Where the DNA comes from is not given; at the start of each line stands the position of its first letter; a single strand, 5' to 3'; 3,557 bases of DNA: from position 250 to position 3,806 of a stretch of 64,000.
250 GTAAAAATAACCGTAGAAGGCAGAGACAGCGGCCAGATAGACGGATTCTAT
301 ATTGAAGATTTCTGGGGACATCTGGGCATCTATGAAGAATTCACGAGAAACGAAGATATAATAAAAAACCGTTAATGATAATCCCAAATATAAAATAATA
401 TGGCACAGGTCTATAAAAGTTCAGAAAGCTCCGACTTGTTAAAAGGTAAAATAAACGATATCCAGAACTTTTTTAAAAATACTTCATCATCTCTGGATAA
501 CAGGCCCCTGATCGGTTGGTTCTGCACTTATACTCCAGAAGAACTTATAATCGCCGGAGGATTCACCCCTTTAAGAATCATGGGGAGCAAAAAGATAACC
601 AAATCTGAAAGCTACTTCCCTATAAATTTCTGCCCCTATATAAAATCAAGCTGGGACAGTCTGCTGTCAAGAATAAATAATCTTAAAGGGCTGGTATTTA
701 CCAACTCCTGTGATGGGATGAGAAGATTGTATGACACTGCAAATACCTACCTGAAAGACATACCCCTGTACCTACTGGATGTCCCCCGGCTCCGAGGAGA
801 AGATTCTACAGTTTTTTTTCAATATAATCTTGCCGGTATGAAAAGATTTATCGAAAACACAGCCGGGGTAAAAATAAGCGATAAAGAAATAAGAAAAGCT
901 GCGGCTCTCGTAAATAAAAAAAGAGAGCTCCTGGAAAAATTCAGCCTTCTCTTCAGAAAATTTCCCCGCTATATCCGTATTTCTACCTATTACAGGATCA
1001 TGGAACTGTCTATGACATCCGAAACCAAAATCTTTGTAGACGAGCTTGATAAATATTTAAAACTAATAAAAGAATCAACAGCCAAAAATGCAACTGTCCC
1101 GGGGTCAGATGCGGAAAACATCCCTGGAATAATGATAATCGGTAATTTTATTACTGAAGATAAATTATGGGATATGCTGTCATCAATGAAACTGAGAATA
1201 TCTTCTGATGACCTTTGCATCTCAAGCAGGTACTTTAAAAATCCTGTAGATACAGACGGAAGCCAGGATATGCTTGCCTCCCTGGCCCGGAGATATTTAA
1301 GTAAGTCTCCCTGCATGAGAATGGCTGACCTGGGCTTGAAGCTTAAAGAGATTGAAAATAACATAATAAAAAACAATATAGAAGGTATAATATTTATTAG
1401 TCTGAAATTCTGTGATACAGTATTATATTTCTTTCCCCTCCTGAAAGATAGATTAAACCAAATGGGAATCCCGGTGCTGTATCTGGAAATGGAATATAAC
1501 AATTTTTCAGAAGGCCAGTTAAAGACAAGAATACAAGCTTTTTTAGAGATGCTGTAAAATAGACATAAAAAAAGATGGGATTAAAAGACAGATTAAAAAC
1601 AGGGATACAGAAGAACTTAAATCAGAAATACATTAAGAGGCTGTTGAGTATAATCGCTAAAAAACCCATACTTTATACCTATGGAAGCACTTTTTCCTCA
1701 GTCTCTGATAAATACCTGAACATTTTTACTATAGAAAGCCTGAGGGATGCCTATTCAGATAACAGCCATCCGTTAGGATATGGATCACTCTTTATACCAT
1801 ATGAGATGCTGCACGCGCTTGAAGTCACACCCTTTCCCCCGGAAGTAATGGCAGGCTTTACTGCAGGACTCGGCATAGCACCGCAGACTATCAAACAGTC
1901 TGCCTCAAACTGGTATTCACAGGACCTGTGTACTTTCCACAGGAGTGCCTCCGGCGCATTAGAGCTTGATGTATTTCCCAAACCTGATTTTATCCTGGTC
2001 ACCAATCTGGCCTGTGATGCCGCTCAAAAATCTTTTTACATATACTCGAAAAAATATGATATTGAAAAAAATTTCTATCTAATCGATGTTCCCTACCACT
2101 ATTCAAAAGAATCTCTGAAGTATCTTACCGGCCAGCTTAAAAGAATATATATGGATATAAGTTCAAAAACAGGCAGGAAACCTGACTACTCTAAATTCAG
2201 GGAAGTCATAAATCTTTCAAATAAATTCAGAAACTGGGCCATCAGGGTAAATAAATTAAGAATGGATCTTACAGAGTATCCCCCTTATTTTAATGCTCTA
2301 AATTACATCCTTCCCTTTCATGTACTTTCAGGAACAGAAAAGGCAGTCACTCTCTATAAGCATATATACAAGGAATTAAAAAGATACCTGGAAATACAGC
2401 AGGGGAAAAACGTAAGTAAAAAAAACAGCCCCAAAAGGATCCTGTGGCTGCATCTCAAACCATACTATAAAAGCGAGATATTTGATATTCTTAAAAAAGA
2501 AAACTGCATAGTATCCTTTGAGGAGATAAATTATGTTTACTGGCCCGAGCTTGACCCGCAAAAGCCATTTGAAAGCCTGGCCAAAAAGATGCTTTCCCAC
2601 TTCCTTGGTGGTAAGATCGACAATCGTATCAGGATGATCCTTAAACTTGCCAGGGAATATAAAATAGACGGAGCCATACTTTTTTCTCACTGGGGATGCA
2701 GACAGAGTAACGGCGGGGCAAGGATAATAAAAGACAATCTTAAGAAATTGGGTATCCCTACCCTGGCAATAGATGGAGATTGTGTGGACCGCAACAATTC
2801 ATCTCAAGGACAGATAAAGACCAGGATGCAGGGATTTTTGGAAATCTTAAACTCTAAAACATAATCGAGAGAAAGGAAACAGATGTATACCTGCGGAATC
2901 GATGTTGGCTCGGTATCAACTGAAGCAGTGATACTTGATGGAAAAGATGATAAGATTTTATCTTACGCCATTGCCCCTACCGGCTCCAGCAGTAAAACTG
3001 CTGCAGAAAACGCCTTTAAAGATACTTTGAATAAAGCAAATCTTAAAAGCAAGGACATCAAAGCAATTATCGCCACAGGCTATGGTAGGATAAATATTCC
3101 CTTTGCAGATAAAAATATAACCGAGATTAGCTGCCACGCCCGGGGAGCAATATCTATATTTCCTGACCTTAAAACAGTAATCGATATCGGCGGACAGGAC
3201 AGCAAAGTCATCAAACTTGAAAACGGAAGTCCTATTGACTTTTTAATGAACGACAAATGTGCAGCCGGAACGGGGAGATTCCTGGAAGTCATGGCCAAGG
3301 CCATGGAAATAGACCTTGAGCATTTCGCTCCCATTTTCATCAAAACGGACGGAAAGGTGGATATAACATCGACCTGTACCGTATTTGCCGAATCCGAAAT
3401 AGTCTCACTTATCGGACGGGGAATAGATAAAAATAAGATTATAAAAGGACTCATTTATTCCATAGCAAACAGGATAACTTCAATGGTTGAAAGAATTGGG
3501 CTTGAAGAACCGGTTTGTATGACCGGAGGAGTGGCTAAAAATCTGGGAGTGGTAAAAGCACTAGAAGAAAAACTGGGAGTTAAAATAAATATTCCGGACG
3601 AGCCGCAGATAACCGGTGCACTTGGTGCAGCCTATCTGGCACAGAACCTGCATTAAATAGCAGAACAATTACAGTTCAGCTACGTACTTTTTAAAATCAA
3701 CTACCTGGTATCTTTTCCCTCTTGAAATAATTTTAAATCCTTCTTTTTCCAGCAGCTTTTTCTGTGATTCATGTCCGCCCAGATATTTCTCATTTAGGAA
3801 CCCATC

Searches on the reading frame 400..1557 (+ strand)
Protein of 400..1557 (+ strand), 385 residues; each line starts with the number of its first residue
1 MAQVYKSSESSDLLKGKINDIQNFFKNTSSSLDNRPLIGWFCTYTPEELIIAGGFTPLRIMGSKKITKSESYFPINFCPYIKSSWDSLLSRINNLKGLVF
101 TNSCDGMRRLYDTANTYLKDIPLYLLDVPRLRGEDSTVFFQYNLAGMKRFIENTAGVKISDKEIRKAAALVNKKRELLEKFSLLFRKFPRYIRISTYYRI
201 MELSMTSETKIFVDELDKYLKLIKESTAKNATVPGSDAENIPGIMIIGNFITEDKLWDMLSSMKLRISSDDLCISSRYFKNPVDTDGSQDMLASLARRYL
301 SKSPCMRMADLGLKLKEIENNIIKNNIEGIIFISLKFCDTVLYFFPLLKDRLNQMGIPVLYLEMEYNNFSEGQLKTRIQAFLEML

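Call 60: search_protein_families(library=pfam, proteins=[window:400-1557:+], max_evalue=0.00001)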
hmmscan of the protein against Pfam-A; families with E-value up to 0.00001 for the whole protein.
window:400-1557:+ (385 aa): 1 family
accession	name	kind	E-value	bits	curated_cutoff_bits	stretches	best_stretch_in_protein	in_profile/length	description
PF06050.19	HGD-D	-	6.8e-78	263.1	28.4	1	42-385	1-342/342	2-hydroxyglutaryl-CoA dehydratase, D-component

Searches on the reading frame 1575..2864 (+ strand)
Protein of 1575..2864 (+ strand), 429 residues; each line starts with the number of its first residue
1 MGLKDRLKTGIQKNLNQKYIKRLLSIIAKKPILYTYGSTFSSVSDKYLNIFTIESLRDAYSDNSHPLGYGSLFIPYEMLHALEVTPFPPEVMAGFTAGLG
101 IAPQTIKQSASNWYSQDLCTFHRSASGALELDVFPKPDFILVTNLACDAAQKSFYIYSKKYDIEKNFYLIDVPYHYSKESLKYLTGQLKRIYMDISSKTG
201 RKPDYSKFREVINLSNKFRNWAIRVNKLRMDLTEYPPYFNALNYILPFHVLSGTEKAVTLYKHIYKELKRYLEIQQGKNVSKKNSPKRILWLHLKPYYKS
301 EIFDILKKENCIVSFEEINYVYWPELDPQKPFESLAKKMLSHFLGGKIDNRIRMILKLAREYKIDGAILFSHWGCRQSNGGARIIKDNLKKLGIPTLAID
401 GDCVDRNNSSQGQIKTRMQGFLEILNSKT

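Call 60: search_protein_families(library=pfam, proteins=[window:1575-2864:+], max_evalue=0.00001)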
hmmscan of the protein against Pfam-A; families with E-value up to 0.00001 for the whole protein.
window:1575-2864:+ (429 aa): 1 family
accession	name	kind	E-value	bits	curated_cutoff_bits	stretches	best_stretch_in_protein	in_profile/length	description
PF06050.19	HGD-D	-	1.9e-68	232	28.4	1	72-425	2-342/342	2-hydroxyglutaryl-CoA dehydratase, D-component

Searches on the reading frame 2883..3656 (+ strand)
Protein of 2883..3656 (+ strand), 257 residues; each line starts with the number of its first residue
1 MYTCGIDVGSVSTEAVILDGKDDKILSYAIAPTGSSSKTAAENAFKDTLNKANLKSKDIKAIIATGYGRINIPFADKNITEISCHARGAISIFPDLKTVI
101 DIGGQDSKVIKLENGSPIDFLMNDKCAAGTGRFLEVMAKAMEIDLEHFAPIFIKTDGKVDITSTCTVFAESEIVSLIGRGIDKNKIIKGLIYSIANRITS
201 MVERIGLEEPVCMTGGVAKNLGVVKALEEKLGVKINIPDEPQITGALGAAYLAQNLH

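Call 60: search_protein_families(library=pfam, proteins=[window:2883-3656:+], max_evalue=0.00001)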
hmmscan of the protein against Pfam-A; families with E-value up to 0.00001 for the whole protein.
window:2883-3656:+ (257 aa): 1 family
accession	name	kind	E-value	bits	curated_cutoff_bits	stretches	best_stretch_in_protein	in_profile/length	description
PF01869.26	BcrAD_BadFG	-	1.5e-62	212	31.5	1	5-253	2-271/271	BadF/BadG/BcrA/BcrD ATPase family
